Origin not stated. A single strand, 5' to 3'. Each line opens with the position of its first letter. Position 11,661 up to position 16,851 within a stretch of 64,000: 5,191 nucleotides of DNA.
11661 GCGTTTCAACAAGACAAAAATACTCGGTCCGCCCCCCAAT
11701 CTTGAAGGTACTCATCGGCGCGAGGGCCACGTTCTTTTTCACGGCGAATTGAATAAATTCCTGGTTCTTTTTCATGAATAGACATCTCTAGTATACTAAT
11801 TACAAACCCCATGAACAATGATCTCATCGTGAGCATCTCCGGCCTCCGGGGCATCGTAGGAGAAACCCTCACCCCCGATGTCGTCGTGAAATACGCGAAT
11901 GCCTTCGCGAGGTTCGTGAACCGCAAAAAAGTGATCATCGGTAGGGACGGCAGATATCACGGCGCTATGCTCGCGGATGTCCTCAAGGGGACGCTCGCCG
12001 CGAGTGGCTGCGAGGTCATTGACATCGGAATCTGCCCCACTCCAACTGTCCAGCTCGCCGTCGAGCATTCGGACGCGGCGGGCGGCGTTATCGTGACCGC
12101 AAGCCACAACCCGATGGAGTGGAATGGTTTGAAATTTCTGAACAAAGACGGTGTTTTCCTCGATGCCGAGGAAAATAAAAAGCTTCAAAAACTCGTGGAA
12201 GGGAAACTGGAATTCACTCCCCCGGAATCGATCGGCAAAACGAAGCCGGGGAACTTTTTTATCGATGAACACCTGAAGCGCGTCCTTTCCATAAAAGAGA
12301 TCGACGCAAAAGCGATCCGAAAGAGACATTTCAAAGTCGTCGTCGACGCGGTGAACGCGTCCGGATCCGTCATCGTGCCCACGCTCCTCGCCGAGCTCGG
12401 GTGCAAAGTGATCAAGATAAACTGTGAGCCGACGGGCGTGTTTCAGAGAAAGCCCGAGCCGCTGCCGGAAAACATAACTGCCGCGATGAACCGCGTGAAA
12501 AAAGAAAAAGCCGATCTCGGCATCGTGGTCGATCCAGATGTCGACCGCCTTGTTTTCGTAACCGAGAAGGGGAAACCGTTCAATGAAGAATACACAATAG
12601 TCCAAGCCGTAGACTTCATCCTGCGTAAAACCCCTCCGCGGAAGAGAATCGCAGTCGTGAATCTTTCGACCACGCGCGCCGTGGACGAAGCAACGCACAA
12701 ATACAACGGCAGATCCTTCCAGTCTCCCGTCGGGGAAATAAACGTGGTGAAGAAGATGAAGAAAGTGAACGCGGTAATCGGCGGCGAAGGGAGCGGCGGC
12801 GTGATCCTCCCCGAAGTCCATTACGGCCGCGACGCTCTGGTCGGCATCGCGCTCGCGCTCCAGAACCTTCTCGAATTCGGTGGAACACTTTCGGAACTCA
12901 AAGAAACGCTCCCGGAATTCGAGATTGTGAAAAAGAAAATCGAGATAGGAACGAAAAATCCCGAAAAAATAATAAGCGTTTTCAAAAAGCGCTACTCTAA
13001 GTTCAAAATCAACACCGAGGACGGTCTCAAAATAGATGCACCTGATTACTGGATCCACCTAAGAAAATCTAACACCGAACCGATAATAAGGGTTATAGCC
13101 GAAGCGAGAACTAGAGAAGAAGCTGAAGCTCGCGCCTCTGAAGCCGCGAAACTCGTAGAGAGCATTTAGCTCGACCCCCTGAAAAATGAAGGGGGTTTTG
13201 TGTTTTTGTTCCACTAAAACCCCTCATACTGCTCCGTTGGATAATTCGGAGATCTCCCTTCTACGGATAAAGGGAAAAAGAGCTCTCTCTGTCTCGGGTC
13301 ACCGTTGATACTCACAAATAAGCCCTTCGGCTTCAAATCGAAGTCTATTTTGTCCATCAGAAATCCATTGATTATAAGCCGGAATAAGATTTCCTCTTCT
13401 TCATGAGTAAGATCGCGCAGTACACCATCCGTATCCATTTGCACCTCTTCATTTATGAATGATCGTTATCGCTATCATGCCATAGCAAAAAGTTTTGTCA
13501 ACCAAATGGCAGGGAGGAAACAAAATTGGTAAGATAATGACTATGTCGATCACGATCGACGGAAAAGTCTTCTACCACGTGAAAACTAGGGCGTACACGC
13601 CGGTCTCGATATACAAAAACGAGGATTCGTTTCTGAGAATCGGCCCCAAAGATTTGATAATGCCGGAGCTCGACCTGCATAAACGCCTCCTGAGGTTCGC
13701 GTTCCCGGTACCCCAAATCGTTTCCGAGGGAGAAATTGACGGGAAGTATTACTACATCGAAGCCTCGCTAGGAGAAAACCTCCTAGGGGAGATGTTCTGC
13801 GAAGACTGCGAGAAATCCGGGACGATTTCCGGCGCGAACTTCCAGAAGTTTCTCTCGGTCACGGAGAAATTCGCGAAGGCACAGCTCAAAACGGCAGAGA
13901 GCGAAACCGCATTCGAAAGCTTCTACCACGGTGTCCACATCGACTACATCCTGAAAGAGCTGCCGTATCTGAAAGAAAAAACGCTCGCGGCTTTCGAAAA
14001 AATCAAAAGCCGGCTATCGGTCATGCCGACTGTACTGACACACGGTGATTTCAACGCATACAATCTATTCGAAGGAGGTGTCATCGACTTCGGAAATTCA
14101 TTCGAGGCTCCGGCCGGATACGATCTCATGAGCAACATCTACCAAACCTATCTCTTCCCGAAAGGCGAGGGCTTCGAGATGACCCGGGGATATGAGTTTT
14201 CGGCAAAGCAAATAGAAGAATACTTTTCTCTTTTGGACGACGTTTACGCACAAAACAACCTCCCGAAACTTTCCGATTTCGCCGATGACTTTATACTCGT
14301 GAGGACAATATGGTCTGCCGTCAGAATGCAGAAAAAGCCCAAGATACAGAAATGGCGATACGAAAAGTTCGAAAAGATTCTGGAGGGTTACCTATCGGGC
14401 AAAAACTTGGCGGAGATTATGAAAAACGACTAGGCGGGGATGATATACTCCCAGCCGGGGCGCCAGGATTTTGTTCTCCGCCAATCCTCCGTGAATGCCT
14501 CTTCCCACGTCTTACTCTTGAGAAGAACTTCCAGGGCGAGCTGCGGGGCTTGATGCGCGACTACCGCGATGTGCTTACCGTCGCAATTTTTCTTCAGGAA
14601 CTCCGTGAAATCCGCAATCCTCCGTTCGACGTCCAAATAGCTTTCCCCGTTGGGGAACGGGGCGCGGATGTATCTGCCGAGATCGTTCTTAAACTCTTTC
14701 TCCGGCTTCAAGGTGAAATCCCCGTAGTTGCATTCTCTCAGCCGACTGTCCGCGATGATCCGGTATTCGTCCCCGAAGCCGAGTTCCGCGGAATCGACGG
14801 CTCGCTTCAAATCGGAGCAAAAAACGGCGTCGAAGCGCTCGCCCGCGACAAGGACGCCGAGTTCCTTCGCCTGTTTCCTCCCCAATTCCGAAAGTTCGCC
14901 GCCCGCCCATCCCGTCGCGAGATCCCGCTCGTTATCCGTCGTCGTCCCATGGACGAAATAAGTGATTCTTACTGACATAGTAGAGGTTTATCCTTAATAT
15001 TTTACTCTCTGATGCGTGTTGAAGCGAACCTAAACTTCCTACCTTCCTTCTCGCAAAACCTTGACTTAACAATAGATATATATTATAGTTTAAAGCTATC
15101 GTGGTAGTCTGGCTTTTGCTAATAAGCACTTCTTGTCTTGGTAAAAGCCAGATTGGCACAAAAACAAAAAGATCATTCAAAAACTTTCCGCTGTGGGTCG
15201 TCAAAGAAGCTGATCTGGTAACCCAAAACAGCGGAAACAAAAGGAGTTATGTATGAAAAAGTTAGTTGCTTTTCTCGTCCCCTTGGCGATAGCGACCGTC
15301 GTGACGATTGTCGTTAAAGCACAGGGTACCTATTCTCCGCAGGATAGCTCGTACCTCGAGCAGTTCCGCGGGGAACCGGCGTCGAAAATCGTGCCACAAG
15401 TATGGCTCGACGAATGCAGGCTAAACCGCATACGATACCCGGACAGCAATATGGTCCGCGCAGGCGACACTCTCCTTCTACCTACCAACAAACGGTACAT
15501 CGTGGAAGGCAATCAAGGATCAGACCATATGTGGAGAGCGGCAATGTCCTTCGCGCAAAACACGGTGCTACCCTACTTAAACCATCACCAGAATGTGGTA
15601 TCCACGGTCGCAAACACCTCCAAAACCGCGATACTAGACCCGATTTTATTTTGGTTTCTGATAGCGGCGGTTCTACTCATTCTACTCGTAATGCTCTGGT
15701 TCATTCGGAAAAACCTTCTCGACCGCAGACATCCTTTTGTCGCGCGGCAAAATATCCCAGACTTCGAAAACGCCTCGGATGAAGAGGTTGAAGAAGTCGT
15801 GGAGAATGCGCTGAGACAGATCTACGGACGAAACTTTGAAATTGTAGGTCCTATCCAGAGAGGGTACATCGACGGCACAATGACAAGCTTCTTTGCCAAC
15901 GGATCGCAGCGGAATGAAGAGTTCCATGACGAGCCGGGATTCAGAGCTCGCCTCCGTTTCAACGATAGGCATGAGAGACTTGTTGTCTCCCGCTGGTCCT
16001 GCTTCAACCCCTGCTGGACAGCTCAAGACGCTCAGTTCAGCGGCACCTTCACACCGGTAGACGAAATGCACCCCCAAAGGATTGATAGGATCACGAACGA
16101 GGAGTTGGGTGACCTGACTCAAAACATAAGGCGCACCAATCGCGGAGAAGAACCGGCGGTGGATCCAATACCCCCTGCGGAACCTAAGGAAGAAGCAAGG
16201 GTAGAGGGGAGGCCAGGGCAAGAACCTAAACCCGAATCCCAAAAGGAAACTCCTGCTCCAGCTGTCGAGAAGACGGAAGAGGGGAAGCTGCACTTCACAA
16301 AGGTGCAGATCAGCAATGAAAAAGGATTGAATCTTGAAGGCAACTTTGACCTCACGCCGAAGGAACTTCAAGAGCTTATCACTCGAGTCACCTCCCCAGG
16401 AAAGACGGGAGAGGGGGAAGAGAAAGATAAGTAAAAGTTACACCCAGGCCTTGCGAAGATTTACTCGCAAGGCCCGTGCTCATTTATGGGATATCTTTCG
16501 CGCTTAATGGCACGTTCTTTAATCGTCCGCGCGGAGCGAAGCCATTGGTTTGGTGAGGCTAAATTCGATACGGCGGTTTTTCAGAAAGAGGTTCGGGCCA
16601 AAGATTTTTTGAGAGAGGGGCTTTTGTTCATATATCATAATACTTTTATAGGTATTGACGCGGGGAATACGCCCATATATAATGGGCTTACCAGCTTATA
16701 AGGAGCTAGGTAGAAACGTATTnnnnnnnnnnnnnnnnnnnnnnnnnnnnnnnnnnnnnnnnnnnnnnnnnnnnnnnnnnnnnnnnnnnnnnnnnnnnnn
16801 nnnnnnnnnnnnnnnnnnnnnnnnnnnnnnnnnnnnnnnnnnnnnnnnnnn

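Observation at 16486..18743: AT-rich three-gene island of unknown function between a canonical promoter and tRNA-Arg: candidate acquired defence or mobile module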

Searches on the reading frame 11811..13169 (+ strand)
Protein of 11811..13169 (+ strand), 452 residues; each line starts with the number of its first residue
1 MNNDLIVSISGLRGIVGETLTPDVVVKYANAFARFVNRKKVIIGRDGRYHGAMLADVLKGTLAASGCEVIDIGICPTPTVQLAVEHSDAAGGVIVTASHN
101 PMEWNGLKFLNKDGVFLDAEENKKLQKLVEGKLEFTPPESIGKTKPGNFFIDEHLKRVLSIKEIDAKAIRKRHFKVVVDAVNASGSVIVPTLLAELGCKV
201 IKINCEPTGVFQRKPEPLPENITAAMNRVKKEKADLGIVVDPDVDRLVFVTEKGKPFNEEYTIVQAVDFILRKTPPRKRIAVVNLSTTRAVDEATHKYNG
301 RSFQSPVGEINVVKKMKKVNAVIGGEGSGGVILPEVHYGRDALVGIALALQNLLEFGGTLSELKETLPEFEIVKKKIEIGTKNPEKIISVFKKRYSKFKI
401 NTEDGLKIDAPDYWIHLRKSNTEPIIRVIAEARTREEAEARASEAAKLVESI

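Call 37: find_related_loci(query=window:11811-13169:+, collection=genome_contigs, flank=10000)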
Query window:11811-13169:+ (452 aa) in genome_contigs; peptide patterns used: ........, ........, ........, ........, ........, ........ (x = any residue, [..] = any of these).
212 stretches matched a pattern; 92 encode a relative of the query (tblastn E <= 1e-3); the best 80 are kept; 79 distinct loci.
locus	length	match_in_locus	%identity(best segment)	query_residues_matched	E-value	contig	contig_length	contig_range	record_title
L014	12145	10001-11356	78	1-452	0e+0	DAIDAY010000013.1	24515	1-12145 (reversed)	MAG TPA_asm: bacterium isolate clean1852 NODE_13_length_24515_cov_7.218304, whole genome shotgun sequence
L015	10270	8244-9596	71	2-452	0e+0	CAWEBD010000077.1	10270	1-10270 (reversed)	MAG: uncultured Bacteroidetes bacterium isolate MFD01299.bin.2.3 genome assembly, contig: contig_143313, whole genome sh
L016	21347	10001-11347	72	2-450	0e+0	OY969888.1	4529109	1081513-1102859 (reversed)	MAG: uncultured Bacteroidetes bacterium isolate MFD03726.bin.c.9 genome assembly, chromosome: 1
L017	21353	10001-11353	71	2-452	0e+0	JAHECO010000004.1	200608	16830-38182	MAG: Candidatus Kryptoniota bacterium isolate Ww171 NODE_38_length_200608_cov_4.870201, whole genome shotgun sequence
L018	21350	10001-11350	70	3-452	0e+0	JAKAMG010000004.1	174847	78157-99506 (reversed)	MAG: Bacteroidetes bacterium isolate WY5.bin159 NODE_113_length_174847_cov_16.069900, whole genome shotgun sequence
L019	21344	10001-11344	69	5-452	0e+0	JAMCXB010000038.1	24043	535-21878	MAG: Bacteroidetes bacterium isolate FK_Sedi_B_Bin.45 NODE_6859_length_24043_cov_8.06644, whole genome shotgun sequence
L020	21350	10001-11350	70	3-452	0e+0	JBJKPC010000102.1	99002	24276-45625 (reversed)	MAG: Candidatus Kryptoniota bacterium isolate Bin_110 S1Ck127_1315459_flag_0_multi_20.9980_len_99002, whole genome shotg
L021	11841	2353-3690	73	5-450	0e+0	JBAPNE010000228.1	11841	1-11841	MAG: Candidatus Kryptoniota bacterium isolate MFD01124_ilm_asm_bin8 k127_347520, whole genome shotgun sequence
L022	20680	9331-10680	71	3-452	0e+0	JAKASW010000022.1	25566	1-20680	MAG: Bacteroidetes bacterium isolate YP1.bin85 NODE_1601_length_25566_cov_1.235387, whole genome shotgun sequence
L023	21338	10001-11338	69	5-450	0e+0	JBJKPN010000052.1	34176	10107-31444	MAG: Candidatus Kryptoniota bacterium isolate Bin_123 S1Ck127_1053745_flag_0_multi_20.9941_len_34176, whole genome shotg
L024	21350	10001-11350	71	3-452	0e+0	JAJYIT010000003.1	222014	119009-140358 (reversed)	MAG: Bacteroidetes bacterium isolate DBS2-1.bin131 NODE_64_length_222014_cov_7.629744, whole genome shotgun sequence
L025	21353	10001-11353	72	2-452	0e+0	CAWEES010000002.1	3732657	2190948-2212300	MAG: uncultured Bacteroidetes bacterium isolate MFD01188.bin.1.46 genome assembly, contig: contig_4108, whole genome sho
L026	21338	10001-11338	72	5-450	0e+0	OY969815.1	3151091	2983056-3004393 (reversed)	MAG: uncultured Bacteroidetes bacterium isolate MFD01188.bin.c.1 genome assembly, chromosome: 1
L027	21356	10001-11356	70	1-452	0e+0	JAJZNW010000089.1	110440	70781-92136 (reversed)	MAG: Bacteroidetes bacterium isolate MAS4.bin38 NODE_57_length_110440_cov_4.636507, whole genome shotgun sequence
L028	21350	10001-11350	68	1-450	0e+0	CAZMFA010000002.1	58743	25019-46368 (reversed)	MAG TPA_asm: uncultured Candidatus Saccharibacteria bacterium isolate SRP271791_co2_64 genome assembly, contig: NODE_43_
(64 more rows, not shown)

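Call 40: list_cluster_members(proteins=[window:11811-13169:+, window:17857-18621:+, window:21250-22548:-, P0004, P0122])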
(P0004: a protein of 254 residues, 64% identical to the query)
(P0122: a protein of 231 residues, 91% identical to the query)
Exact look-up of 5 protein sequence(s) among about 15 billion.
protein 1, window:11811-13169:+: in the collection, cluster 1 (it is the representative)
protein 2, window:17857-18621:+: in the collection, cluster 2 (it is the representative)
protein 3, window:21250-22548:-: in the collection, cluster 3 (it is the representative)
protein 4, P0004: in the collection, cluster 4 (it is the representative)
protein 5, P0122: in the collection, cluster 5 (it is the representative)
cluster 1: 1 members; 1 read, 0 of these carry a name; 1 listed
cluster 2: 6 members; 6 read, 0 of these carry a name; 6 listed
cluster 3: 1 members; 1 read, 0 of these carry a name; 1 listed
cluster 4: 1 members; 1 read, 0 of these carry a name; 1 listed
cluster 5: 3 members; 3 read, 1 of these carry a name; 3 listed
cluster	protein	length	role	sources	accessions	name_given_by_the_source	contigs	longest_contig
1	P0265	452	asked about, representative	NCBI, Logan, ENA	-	-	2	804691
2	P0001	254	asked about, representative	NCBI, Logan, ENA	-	-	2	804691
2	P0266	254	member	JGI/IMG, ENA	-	-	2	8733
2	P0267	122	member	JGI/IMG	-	-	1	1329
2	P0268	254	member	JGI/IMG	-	-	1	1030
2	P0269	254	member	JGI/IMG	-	-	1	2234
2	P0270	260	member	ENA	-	-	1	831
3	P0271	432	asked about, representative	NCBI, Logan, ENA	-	-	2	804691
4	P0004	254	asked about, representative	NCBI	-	-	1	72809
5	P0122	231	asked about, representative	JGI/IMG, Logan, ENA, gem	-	-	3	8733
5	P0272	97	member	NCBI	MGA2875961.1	MAG: hypothetical protein ABSE82_10555, partial [Nitrososphaerales archaeon]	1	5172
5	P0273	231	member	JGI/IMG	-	-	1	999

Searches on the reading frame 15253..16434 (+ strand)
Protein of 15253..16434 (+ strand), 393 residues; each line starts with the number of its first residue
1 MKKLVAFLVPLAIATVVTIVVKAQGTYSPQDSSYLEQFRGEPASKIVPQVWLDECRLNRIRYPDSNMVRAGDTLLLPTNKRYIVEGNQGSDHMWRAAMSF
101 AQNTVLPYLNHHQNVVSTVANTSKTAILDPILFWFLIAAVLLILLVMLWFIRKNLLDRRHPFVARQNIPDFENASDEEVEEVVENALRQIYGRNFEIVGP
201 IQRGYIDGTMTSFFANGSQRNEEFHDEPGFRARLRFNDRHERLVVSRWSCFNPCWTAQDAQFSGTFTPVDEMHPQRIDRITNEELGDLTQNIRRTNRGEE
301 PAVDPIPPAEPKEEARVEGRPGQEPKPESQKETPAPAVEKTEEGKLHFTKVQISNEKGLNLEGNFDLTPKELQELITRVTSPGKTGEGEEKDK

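Call 44: search_protein_families(library=pfam, proteins=[window:15253-16434:+], max_evalue=5)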
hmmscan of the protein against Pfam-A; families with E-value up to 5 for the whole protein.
window:15253-16434:+ (393 aa): 2 families
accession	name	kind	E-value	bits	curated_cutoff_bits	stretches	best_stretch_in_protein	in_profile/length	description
PF06716.16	MP_p6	-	0.039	14.4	22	1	133-158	13-38/54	Movement protein p6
PF06942.17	GlpM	-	0.059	14.3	25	1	80-145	38-103/107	GlpM protein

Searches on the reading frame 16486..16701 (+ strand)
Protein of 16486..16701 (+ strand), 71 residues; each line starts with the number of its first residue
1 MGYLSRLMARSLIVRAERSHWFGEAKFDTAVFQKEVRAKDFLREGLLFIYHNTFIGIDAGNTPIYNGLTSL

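Call 44: search_protein_families(library=pfam, proteins=[window:16486-16701:+], max_evalue=5)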
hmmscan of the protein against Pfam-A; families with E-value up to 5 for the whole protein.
window:16486-16701:+ (71 aa): 0 families
